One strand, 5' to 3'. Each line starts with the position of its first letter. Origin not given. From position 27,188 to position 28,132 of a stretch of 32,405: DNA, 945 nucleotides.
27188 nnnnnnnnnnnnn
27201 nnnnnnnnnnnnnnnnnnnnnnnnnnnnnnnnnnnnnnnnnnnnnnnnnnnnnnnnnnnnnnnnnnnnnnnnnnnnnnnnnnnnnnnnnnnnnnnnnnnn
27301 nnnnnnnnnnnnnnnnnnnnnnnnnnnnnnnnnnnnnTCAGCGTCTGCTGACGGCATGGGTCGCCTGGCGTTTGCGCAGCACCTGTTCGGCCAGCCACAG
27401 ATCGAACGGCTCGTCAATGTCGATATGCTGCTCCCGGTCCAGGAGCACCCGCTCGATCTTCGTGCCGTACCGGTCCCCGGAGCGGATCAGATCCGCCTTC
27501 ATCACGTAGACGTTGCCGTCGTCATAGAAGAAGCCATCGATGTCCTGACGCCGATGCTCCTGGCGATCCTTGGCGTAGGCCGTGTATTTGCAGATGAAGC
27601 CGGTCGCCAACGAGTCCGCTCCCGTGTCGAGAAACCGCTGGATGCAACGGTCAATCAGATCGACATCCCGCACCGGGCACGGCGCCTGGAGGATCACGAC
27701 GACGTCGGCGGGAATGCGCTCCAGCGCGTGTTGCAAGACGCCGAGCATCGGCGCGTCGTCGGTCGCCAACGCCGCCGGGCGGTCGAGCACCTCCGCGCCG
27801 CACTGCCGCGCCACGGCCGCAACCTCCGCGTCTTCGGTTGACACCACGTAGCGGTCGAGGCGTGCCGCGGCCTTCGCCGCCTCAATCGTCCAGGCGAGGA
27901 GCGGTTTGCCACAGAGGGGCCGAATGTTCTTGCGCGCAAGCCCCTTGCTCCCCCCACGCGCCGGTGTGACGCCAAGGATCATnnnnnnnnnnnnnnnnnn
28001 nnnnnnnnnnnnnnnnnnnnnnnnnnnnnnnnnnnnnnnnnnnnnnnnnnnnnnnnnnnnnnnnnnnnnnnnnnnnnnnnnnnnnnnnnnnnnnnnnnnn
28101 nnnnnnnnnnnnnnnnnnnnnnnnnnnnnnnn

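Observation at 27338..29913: B12-dependent radical SAM enzyme translationally coupled (ATGA) to a canonical CMP-nonulosonate synthetase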

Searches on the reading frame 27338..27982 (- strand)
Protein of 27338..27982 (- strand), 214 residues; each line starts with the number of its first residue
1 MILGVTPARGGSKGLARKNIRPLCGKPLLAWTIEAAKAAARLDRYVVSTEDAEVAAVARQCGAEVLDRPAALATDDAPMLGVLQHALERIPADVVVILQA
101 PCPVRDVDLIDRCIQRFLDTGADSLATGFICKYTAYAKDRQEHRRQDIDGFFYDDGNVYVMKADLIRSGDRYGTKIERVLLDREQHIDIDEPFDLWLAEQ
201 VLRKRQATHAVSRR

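Call 4: search_protein_families(library=pfam, proteins=[window:27338-27982:-], max_evalue=0.01)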
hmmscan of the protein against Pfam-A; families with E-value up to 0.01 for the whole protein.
window:27338-27982:- (214 aa): 2 families
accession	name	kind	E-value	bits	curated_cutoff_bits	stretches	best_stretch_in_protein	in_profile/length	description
PF02348.25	CTP_transf_3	-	5.8e-21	75.7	22.6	1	6-129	4-126/217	Cytidylyltransferase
PF12804.13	NTP_transf_3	-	1.4e-08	35.5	27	1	17-125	15-119/160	MobA-like NTP transferase domain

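Call 5: search_protein_families(library=ncbifam, proteins=[window:27338-27982:-], max_evalue=0.01)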
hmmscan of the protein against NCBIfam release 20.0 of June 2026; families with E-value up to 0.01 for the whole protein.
window:27338-27982:- (214 aa): 10 families
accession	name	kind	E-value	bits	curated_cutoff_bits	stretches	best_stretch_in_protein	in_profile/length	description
TIGR03584.1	PseF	equivalog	9.9e-32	110.4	205.7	1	5-200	3-218/222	pseudaminic acid cytidylyltransferase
NF003952.0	PRK05450.1-5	subfamily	3e-15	56.1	193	1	2-124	3-123/250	3-deoxy-manno-octulosonate cytidylyltransferase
NF003950.0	PRK05450.1-3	subfamily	4.1e-13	49.2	234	1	3-136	4-132/248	3-deoxy-manno-octulosonate cytidylyltransferase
NF009905.0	PRK13368.1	subfamily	8.5e-10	38.4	255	1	4-127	5-124/243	3-deoxy-manno-octulosonate cytidylyltransferase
NF003948.0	PRK05450.1-1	equivalog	7.3e-09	35.2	281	1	5-127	9-129/248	3-deoxy-manno-octulosonate cytidylyltransferase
NF010938.0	PRK14358.1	equivalog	6.9e-06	24.9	500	1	17-114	26-121/481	bifunctional N-acetylglucosamine-1-phosphate uridyltransferase/glucosamine-1-phosphate acetyltransferase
TIGR00453.1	ispD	equivalog_domain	2.7e-05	23.7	181.3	1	17-144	18-143/219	2-C-methyl-D-erythritol 4-phosphate cytidylyltransferase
TIGR00466.1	kdsB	equivalog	0.00016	21.2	155.2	1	5-66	6-66/241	3-deoxy-manno-octulosonate cytidylyltransferase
TIGR02665.1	molyb_mobA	equivalog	0.0011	19.1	151.85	1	16-119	17-115/186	molybdenum cofactor guanylyltransferase MobA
NF010933.0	PRK14353.1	equivalog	0.0041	15.8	505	0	16-116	23-123/453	bifunctional UDP-N-acetylglucosamine diphosphorylase/glucosamine-1-phosphate N-acetyltransferase GlmU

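Call 26: search_solved_structures(query=window:27338-27982:-, max_evalue=0.01, show_alignments=3)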
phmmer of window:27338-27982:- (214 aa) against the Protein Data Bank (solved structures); distinct sequences matched with E-value up to 0.01: 13.
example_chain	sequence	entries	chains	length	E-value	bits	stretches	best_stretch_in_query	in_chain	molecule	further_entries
6ifd_A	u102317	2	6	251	4.2e-24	88.5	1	6-200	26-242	CMP-N-acetylneuraminate Synthetase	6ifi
9ftb_A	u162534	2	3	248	8.1e-23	84.3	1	3-88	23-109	NeuA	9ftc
9t4z_A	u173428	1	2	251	1.5e-20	76.9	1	2-187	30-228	PpNeuA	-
1qwj_A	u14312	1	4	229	3.1e-20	75.9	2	6-125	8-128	cytidine monophospho-N-acetylneuraminic acid synthetase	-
1eyr_A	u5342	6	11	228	4.6e-18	68.8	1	5-108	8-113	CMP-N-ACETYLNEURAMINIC ACID SYNTHETASE | N-acylneuraminate cytidylyltransferase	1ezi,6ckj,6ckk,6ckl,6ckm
3jtj_A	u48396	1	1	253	0.0008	22.3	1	3-104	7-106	3-deoxy-manno-octulosonate cytidylyltransferase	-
2y6p_A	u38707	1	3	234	0.00095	22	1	5-101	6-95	3-DEOXY-MANNO-OCTULOSONATE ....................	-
3oam_A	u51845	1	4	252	0.00098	22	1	5-97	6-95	3-deoxy-manno-octulosonate cytidylyltransferase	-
8ees_A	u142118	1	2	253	0.0017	21.3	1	5-68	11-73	3-deoxy-manno-octulosonate cytidylyltransferase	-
1gq9_A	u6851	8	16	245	0.0026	20.6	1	5-127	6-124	3-DEOXY-MANNO-OCTULOSONATE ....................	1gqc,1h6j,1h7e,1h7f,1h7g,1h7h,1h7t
3duv_A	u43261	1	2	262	0.0032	20.3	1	5-67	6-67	3-deoxy-manno-octulosonate cytidylyltransferase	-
1vh3_A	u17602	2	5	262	0.0032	20.3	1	5-67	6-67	3-deoxy-manno-octulosonate cytidylyltransferase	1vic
4xwi_A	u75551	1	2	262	0.0082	19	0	5-112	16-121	3-deoxy-manno-octulosonate cytidylyltransferase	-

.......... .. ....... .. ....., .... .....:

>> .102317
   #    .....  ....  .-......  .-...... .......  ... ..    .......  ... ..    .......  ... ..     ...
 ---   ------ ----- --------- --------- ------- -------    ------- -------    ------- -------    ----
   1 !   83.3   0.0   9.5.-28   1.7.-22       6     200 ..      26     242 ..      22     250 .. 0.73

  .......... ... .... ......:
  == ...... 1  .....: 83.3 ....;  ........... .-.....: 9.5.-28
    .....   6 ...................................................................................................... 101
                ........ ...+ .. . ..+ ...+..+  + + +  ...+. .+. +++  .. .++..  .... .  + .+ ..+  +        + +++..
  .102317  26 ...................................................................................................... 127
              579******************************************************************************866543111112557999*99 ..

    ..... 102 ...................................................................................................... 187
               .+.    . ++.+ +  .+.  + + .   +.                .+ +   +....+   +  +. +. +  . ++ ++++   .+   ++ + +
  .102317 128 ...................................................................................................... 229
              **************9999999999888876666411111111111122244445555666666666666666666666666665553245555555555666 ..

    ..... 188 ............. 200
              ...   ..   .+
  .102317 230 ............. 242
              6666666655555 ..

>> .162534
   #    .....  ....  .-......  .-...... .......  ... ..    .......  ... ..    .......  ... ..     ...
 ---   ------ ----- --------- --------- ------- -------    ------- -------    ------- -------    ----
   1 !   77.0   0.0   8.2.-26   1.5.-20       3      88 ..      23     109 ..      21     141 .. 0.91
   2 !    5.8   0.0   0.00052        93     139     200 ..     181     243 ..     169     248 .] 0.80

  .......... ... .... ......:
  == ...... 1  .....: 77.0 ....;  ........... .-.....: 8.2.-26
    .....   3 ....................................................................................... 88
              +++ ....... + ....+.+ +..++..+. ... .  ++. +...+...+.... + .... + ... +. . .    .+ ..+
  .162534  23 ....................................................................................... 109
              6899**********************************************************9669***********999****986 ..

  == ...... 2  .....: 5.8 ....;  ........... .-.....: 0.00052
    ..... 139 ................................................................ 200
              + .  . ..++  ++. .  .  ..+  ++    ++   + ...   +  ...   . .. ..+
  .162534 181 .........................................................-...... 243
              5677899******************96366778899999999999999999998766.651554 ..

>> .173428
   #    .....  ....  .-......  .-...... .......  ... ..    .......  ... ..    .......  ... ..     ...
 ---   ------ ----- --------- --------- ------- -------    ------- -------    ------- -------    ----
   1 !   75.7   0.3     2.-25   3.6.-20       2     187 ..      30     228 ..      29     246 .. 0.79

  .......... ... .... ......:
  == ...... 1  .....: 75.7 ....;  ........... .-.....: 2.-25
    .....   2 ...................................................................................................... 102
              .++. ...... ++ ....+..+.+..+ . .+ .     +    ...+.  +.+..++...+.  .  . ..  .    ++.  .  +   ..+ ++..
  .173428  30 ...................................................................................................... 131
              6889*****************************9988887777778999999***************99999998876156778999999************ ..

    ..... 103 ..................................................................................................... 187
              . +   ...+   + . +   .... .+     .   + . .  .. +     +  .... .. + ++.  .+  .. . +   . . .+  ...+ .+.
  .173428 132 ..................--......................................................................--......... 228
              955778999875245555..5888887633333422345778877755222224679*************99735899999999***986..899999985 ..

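Call 62: find_homologous_proteins(query=window:27338-27982:-)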
Query window:27338-27982:- (214 aa): 2820 proteins with E <= 0.001 among 3488 candidates; the best 120 are listed.
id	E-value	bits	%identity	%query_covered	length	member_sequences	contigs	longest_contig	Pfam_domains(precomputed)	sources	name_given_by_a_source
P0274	1.5e-137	474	100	100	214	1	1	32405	PF12804.14,PF02348.26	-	-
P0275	4.9e-105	368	79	99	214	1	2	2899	PF12804.14,PF02348.26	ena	-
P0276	9.3e-103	360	75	99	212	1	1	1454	PF12804.14,PF02348.26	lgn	-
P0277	6.9e-102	357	77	100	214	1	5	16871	PF12804.14,PF02348.26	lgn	-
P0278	4.9e-101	355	76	99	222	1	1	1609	PF12804.14,PF02348.26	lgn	-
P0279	2.5e-100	352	77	96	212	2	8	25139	PF12804.14,PF02348.26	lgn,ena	-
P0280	3.0e-100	352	75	97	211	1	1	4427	PF02348.26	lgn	-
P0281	9.2e-100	350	74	96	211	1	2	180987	PF12804.14,PF02348.26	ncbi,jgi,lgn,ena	-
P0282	5.1e-99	348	75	99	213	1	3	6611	PF12804.14,PF02348.26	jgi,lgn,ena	-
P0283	2.0e-98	346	73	96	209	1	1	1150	PF12804.14,PF02348.26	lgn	-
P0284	2.7e-98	346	75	97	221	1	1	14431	PF12804.14,PF02348.26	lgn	-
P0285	6.0e-98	345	73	99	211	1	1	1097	PF12804.14,PF02348.26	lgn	-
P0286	6.1e-98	345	73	96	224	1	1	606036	PF12804.14,PF02348.26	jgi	-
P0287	1.2e-97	344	75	96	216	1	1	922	PF12804.14,PF02348.26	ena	-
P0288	4.1e-97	342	72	96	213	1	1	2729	PF12804.14,PF02348.26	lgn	-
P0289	8.2e-97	341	72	98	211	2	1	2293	PF12804.14,PF02348.26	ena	-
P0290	1.5e-96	340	71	99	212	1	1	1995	PF12804.14,PF02348.26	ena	-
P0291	1.6e-96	340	74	94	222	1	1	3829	PF12804.14,PF02348.26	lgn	-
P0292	1.6e-96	340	73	100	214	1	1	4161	PF12804.14,PF02348.26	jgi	-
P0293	1.7e-96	340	72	98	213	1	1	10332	PF12804.14,PF02348.26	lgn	-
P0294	3.0e-96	339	72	96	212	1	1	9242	PF12804.14,PF02348.26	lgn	-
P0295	5.7e-96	338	72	96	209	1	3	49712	PF12804.14,PF02348.26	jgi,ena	-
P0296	6.0e-96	338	72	96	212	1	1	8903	PF12804.14,PF02348.26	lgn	-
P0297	9.6e-96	337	72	98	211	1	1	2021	PF12804.14,PF02348.26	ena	-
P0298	1.5e-95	337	74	96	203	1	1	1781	PF12804.14,PF02348.26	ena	-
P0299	1.8e-95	336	72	96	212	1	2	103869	PF12804.14,PF02348.26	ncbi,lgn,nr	ncbi:MAG: acylneuraminate cytidylyltransferase family protein [Candidatus Omnitrophica bacterium]|nr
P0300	3.2e-95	336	72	96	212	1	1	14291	PF12804.14,PF02348.26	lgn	-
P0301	3.7e-95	335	73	97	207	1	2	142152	PF12804.14,PF02348.26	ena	-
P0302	4.0e-95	335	73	96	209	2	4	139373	PF12804.14,PF02348.26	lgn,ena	-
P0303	5.3e-95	335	73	97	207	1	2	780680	PF12804.14,PF02348.26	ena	-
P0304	6.4e-95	335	73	96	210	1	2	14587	PF12804.14,PF02348.26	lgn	-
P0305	6.6e-95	335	73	96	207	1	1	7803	PF02348.26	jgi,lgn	jgi:N-acylneuraminate cytidylyltransferase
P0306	1.1e-94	334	72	97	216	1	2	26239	PF12804.14,PF02348.26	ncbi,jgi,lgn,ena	-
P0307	2.1e-94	333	73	96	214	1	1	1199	PF12804.14,PF02348.26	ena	-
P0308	4.0e-94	332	73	97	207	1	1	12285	PF02348.26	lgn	-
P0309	4.3e-94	332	71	96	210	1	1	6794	PF12804.14,PF02348.26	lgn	-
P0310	4.4e-94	332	71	97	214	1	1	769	PF12804.14,PF02348.26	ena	-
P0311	4.7e-94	332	71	99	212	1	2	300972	PF12804.14,PF02348.26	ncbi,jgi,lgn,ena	-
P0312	5.7e-94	332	70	97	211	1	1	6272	PF12804.14,PF02348.26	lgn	-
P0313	6.2e-94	331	71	96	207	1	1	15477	PF12804.14,PF02348.26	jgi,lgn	jgi:CMP-N-acetylneuraminic acid synthetase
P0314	6.6e-94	331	72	98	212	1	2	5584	PF12804.14,PF02348.26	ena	-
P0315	7.0e-94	331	72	96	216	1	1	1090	PF12804.14,PF02348.26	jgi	jgi:CMP-N-acetylneuraminic acid synthetase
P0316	7.4e-94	331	74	96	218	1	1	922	PF02348.26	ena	-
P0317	7.4e-94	331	70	99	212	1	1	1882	PF12804.14,PF02348.26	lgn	-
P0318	8.8e-94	331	70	99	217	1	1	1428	PF02348.26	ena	-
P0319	9.5e-94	331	72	96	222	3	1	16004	PF12804.14,PF02348.26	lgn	-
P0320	1.2e-93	330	72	99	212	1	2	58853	PF12804.14,PF02348.26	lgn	-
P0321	1.4e-93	330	72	96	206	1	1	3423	PF12804.14,PF02348.26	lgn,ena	-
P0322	1.4e-93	330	73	96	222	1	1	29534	PF12804.14,PF02348.26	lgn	-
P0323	1.9e-93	330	72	97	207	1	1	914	PF12804.14,PF02348.26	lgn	-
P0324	2.0e-93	330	73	97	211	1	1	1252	PF12804.14,PF02348.26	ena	-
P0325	2.2e-93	330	70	100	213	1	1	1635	PF12804.14,PF02348.26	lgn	-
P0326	2.4e-93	329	70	97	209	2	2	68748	PF12804.14,PF02348.26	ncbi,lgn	-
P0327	2.7e-93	329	70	99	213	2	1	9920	PF12804.14,PF02348.26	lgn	-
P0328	2.7e-93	329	71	96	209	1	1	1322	PF12804.14,PF02348.26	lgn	-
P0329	3.6e-93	329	74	96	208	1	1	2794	PF12804.14,PF02348.26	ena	-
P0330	3.8e-93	329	71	96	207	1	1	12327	PF12804.14,PF02348.26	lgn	-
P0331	4.8e-93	329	71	96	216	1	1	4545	PF12804.14,PF02348.26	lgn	-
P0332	5.1e-93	328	70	97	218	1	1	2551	PF12804.14,PF02348.26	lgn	-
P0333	5.5e-93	328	67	99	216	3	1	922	PF12804.14,PF02348.26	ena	-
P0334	6.7e-93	328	71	97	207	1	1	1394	PF12804.14,PF02348.26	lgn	-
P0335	6.7e-93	328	70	98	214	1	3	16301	PF12804.14,PF02348.26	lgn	-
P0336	6.9e-93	328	72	97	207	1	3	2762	PF12804.14,PF02348.26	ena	-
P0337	7.1e-93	328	69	98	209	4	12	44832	PF12804.14,PF02348.26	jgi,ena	jgi:N-acylneuraminate cytidylyltransferase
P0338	7.7e-93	328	71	97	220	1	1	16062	PF02348.26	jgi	jgi:CMP-N-acetylneuraminic acid synthetase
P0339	1.0e-92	327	71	95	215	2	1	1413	PF12804.14,PF02348.26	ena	-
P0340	1.0e-92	327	68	96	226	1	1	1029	PF12804.14,PF02348.26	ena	-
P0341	1.1e-92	327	70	96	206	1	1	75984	PF12804.14,PF02348.26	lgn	-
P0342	1.4e-92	327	72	96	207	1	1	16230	PF12804.14,PF02348.26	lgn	-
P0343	1.6e-92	327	72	96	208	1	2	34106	PF12804.14,PF02348.26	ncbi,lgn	-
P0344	1.6e-92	327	70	96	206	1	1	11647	PF12804.14,PF02348.26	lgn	-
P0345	1.6e-92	327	69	96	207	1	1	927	PF12804.14,PF02348.26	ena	-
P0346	1.7e-92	327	71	97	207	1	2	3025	PF12804.14,PF02348.26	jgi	-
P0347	2.0e-92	326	70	96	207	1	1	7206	PF12804.14,PF02348.26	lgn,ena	-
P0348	2.7e-92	326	70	96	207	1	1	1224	PF12804.14,PF02348.26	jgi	-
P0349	2.9e-92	326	71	96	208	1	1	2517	PF12804.14,PF02348.26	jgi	jgi:CMP-N-acetylneuraminic acid synthetase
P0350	3.1e-92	326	70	100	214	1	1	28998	PF02348.26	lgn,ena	-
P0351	3.3e-92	326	71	96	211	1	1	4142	PF12804.14,PF02348.26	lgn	-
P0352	3.6e-92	326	69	96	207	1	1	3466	PF12804.14,PF02348.26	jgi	jgi:CMP-N,N'-diacetyllegionaminic acid synthase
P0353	3.8e-92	326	72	94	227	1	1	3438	PF12804.14,PF02348.26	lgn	-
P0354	5.8e-92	325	70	96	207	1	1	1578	PF12804.14,PF02348.26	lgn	-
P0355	6.5e-92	325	71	96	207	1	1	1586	PF12804.14,PF02348.26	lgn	-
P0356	6.6e-92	325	72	97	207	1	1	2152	PF12804.14,PF02348.26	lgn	-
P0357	7.3e-92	325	70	97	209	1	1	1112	PF02348.26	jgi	-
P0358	9.6e-92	324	71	97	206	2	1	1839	PF12804.14,PF02348.26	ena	-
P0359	1.0e-91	324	71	97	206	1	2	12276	PF12804.14,PF02348.26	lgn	-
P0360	1.0e-91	324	70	96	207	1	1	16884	PF12804.14,PF02348.26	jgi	jgi:CMP-N-acetylneuraminic acid synthetase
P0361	1.1e-91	324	70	98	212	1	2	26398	PF12804.14,PF02348.26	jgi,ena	-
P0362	1.3e-91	324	68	98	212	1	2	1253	PF12804.14,PF02348.26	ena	-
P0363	2.1e-91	323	71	96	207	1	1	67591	PF12804.14,PF02348.26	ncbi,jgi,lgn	jgi:N-acylneuraminate cytidylyltransferase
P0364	2.2e-91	323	71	96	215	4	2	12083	PF12804.14,PF02348.26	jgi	-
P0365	2.6e-91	323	68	96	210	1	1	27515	PF12804.14,PF02348.26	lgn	-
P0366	2.8e-91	323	69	99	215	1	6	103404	PF12804.14,PF02348.26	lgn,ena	-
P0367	3.3e-91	323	69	98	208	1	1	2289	PF12804.14,PF02348.26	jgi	jgi:CMP-N-acetylneuraminic acid synthetase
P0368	3.7e-91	322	71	94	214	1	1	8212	PF12804.14,PF02348.26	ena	-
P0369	4.2e-91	322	68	99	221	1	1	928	PF12804.14,PF02348.26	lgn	-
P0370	5.3e-91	322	70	97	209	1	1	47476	PF12804.14,PF02348.26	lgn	-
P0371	5.8e-91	322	70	97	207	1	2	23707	PF12804.14,PF02348.26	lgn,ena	-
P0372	6.9e-91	321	70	97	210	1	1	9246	PF02348.26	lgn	-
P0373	7.5e-91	321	69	97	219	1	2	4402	PF02348.26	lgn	-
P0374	1.0e-90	321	70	96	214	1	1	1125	PF12804.14,PF02348.26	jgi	jgi:CMP-N-acetylneuraminic acid synthetase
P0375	1.3e-90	321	69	96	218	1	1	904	PF12804.14,PF02348.26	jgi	-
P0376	1.4e-90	320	69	96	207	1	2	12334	PF12804.14,PF02348.26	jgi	jgi:CMP-N,N'-diacetyllegionaminic acid synthase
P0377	1.6e-90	320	70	96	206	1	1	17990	PF12804.14,PF02348.26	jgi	jgi:CMP-N-acetylneuraminic acid synthetase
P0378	1.6e-90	320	72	96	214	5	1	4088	PF12804.14,PF02348.26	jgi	-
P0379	1.8e-90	320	71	94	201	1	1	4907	PF12804.14,PF02348.26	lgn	-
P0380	2.4e-90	320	69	97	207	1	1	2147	PF12804.14,PF02348.26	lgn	-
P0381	2.4e-90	320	70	96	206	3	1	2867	PF12804.14,PF02348.26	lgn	-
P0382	2.4e-90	320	70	97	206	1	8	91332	PF12804.14,PF02348.26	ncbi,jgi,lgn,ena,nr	ncbi:MAG: acylneuraminate cytidylyltransferase family protein [Nitrospira sp.]|nr:acylneuraminate cy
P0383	3.4e-90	319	67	97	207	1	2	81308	PF12804.14,PF02348.26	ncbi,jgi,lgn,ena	-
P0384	3.7e-90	319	69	100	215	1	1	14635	PF02348.26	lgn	-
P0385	4.1e-90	319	70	96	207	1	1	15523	PF12804.14,PF02348.26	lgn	-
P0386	5.6e-90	318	69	97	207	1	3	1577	PF12804.14,PF02348.26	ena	-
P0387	5.8e-90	318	67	99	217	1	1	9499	PF12804.14,PF02348.26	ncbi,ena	-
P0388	7.0e-90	318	67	99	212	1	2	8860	PF12804.14,PF02348.26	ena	-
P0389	7.1e-90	318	70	96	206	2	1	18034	PF02348.26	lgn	-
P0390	8.9e-90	318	67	96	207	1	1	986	PF02348.26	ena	-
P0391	9.1e-90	318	68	97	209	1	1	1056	PF12804.14,PF02348.26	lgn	-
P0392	9.2e-90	318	69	95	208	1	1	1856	PF12804.14,PF02348.26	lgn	-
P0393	1.1e-89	317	69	96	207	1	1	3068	PF02348.26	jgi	jgi:CMP-N-acetylneuraminic acid synthetase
